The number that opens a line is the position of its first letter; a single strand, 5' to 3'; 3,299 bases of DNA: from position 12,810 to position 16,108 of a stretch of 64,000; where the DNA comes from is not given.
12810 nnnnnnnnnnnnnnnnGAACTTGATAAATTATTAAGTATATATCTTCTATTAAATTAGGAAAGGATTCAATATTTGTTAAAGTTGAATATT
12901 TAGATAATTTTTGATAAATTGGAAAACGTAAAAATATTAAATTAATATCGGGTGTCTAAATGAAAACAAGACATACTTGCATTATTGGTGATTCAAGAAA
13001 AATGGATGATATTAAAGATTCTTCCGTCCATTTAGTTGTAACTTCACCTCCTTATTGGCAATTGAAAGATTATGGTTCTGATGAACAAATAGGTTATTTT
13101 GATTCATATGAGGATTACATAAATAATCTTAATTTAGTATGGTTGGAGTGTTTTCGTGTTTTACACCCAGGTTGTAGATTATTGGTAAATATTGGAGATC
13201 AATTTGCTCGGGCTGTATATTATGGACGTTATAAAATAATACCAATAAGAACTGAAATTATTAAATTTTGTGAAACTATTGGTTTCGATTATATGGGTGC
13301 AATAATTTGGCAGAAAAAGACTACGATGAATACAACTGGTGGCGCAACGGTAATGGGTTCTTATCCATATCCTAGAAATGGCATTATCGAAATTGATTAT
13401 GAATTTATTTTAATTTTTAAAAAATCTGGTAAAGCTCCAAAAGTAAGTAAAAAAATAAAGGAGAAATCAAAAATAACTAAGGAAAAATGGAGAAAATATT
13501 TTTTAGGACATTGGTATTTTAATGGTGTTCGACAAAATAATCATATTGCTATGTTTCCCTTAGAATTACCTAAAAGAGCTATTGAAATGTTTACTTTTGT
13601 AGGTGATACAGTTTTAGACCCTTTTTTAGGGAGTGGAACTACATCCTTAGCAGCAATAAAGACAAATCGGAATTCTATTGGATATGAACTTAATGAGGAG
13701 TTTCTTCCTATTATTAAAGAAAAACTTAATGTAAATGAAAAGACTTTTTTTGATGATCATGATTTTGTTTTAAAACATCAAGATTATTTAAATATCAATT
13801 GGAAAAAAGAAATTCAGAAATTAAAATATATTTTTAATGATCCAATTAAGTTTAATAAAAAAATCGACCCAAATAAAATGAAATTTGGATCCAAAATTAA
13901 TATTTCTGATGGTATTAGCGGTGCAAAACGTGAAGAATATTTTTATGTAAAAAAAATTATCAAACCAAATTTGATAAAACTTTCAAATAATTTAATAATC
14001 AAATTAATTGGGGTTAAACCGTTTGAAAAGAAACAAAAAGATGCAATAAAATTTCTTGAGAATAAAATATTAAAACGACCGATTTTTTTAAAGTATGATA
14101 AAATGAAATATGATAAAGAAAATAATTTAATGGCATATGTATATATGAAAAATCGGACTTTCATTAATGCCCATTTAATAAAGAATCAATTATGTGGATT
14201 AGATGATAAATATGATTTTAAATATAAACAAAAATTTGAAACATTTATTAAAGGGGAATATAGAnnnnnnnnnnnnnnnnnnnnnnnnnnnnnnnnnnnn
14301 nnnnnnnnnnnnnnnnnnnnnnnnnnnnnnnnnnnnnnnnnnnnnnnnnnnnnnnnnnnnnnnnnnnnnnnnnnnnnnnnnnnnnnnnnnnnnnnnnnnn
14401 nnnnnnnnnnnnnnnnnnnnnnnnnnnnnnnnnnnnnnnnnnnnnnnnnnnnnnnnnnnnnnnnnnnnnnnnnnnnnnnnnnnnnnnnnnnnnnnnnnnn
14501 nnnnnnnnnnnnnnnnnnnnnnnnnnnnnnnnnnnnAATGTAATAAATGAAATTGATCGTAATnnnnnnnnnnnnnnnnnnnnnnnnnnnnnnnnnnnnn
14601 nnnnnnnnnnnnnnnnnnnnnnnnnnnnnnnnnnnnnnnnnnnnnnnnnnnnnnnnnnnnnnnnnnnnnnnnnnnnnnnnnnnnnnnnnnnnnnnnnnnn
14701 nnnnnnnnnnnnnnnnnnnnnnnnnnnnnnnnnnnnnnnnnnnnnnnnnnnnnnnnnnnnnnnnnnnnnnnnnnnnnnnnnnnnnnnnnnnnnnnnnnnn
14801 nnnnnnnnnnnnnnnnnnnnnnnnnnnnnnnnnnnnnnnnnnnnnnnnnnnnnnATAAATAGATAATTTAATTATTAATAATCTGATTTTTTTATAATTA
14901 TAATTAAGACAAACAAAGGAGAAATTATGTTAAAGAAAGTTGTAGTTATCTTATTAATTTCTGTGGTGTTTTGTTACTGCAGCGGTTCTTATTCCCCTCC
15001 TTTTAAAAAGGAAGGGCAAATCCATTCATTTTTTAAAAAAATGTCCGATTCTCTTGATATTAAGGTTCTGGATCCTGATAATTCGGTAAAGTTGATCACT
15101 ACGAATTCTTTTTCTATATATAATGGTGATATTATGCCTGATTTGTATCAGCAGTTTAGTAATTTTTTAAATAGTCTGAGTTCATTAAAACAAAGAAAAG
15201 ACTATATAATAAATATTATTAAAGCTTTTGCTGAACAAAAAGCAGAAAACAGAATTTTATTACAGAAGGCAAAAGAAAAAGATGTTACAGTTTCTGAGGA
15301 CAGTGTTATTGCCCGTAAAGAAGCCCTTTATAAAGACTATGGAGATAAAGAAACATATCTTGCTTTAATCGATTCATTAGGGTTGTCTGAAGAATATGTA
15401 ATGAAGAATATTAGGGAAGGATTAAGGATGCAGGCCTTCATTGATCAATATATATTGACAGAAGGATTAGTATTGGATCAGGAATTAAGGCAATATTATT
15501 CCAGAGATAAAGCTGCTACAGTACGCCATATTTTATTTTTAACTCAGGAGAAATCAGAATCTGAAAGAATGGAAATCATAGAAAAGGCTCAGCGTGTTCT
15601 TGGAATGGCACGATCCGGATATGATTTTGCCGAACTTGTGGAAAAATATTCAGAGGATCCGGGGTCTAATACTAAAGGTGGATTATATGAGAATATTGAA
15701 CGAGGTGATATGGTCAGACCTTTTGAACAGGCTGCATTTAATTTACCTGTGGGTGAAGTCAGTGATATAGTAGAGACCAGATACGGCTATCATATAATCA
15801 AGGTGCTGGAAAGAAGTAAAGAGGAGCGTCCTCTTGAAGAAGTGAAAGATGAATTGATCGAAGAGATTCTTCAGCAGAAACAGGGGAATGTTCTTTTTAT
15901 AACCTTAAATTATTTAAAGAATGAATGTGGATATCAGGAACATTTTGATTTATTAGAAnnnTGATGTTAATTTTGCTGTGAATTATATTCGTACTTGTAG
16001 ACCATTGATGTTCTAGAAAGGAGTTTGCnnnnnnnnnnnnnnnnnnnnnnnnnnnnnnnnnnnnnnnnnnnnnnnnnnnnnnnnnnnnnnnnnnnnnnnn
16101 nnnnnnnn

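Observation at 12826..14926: AT-rich inserted cassette between umuC and a housekeeping PPIase: methyltransferase plus a stop-interrupted partner ORF, bounded by 10-bp direct repeats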

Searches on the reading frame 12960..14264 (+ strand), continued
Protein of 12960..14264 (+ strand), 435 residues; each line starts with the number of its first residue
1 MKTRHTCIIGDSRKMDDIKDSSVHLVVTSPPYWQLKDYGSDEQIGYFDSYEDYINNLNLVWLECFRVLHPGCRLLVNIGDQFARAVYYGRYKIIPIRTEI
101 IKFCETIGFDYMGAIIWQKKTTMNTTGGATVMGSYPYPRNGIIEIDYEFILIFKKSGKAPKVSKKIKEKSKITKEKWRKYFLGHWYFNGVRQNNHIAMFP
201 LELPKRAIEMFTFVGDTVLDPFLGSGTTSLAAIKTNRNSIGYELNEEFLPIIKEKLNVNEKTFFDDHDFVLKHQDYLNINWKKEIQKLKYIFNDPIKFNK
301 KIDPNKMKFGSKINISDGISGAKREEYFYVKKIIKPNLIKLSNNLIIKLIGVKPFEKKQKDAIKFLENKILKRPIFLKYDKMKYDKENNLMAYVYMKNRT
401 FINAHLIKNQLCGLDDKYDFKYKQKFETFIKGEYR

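Call 27: search_solved_structures(query=window:12960-14264:+, max_evalue=0.01)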
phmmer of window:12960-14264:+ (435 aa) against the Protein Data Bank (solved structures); distinct sequences matched with E-value up to 0.01: 12.
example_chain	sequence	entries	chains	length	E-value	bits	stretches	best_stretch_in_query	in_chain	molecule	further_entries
2zie_A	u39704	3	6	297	1.2e-55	192.2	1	5-256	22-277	Putative modification methylase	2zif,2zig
9c3u_A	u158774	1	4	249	8e-14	54.4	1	18-257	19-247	Methyltransferase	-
8urk_A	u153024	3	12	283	1e-13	54.1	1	18-258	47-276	Methyltransferase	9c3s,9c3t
8s9m_A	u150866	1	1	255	2.4e-13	52.9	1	13-259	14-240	DNA cytosine-N4 methyltransferase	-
8s9n_A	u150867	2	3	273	3.1e-13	52.5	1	13-259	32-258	DNA cytosine-N4 methyltransferase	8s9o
1boo_A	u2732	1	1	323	4.2e-10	42.2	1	181-271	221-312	PROTEIN (N-4 CYTOSINE-SPECIFIC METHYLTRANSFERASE PVU II)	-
5hek_A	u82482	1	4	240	1.3e-09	40.6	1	168-258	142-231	Adenine specific DNA methyltransferase (DpnA)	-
5hfj_A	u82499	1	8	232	2.2e-09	39.8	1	168-258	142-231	Adenine specific DNA methyltransferase (DpnA)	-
1g60_A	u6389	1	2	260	4.7e-07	32.1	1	193-250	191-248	Adenine-specific Methyltransferase MboIIA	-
1eg2_A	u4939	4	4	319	5.7e-06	28.6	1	168-276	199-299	MODIFICATION METHYLASE RSRI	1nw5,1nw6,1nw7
1nw8_A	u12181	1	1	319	8.7e-06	28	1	168-276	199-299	MODIFICATION METHYLASE RSRI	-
6pbd_A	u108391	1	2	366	2.5e-05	26.5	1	192-255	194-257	Modification methylase CcrMI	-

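Call 41: find_related_loci(query=window:12960-14264:+, collection=metagenome_contigs, flank=4000)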
Query window:12960-14264:+ (435 aa) in metagenome_contigs; peptide patterns used: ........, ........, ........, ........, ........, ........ (x = any residue, [..] = any of these).
600 stretches matched a pattern (row limit reached: there are more); 464 encode a relative of the query (tblastn E <= 1e-3); the best 80 are kept; 80 distinct loci.
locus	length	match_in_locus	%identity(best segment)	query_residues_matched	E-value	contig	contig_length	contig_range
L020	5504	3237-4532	79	1-432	0e+0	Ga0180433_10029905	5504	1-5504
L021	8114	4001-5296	80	1-432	0e+0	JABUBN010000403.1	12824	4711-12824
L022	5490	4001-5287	74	1-431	0e+0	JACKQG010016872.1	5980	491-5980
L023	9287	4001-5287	73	1-431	0e+0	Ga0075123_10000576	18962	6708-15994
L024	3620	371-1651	73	1-427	0e+0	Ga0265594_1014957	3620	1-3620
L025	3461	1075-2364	71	1-431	0e+0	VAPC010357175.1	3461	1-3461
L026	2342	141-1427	70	1-431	0e+0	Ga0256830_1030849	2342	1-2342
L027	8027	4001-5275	71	1-426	0e+0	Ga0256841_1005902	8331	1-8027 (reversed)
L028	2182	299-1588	70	1-431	0e+0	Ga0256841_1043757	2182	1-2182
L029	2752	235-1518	68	1-428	0e+0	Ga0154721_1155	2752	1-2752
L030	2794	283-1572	71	1-431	0e+0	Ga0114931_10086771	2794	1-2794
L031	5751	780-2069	70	1-431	0e+0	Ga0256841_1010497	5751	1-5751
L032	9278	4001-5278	70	1-426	0e+0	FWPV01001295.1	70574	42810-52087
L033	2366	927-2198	71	3-427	0e+0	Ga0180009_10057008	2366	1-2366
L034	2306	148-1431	70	3-431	0e+0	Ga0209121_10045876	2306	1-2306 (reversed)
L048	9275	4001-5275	61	1-427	0e+0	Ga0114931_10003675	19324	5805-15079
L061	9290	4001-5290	71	1-431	0e+0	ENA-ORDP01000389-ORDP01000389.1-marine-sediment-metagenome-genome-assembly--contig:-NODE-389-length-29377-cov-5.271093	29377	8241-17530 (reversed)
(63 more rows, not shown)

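Call 42: find_related_loci(query=window:12960-14264:+, collection=viral_contigs, flank=4000)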
Query window:12960-14264:+ (435 aa) in viral_contigs; peptide patterns used: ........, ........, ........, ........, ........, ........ (x = any residue, [..] = any of these).
42 stretches matched a pattern; 1 encode a relative of the query (tblastn E <= 1e-3); 1 distinct loci.
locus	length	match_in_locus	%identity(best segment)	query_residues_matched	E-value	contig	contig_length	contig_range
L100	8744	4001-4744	27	9-256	5e-16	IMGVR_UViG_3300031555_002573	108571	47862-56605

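Call 61: search_protein_families(library=ncbifam, proteins=[window:12960-14264:+], max_evalue=0.001)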
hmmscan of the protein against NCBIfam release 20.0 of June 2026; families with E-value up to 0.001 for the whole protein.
window:12960-14264:+ (435 aa): 4 families
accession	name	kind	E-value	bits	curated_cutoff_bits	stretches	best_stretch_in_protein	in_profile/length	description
NF008572.0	PRK11524.1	equivalog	1.4e-16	60.5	292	2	185-263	180-263/294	adenine-specific DNA-methyltransferase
NF010253.0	PRK13699.1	subfamily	2e-09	37.5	244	1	194-258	143-207/226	DNA methyltransferase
NF050803.1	DnaMtaseCcrMCaul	equivalog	2e-09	36.9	830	1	194-263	185-254/350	adenine-specific DNA-methyltransferase CcrM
NF047694.1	TnucaseNucIStaph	equivalog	1.7e-06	27.7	250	1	356-426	88-159/175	thermonuclease NucI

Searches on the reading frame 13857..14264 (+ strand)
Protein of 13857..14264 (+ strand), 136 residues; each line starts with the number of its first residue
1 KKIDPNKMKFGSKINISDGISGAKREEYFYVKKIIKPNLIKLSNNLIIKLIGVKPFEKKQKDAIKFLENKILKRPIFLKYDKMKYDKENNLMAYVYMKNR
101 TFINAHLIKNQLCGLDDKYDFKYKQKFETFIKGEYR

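Call 50: search_solved_structures(query=window:13857-14264:+, max_evalue=10, show_alignments=3)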
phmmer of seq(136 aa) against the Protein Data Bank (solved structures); distinct sequences matched with E-value up to 10: 0.

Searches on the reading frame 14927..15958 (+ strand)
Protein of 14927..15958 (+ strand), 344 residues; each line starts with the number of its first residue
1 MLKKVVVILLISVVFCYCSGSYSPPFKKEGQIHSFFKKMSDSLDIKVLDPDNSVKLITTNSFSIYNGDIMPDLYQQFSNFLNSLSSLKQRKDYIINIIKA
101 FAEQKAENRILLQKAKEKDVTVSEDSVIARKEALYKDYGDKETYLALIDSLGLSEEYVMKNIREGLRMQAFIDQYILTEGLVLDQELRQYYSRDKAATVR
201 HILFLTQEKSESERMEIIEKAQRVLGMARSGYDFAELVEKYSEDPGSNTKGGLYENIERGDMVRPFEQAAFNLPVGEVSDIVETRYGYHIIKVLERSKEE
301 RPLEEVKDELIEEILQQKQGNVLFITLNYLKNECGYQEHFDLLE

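Call 4: search_protein_families(library=pfam, proteins=[window:14927-15958:+], max_evalue=0.01)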
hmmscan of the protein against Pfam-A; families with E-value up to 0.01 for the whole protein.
window:14927-15958:+ (344 aa): 4 families
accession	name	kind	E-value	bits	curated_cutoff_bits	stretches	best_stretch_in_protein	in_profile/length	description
PF13616.12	Rotamase_3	-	2.3e-27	96.3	22.5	1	194-296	13-115/116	PPIC-type PPIASE domain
PF00639.27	Rotamase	-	1.1e-25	90.9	21.7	1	201-293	1-95/97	PPIC-type PPIASE domain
PF13145.12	Rotamase_2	-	1e-11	46.1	27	1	184-308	3-121/121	PPIC-type PPIASE domain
PF13624.11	SurA_N_3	-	0.00014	22.2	27.2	1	57-170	42-160/162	SurA-like N-terminal domain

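Call 17: find_encoding_contigs(protein=window:14927-15958:+, flank=10000, max_places=10)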
Protein window:14927-15958:+ (344 aa): no gene with exactly this product is on record in the collection.
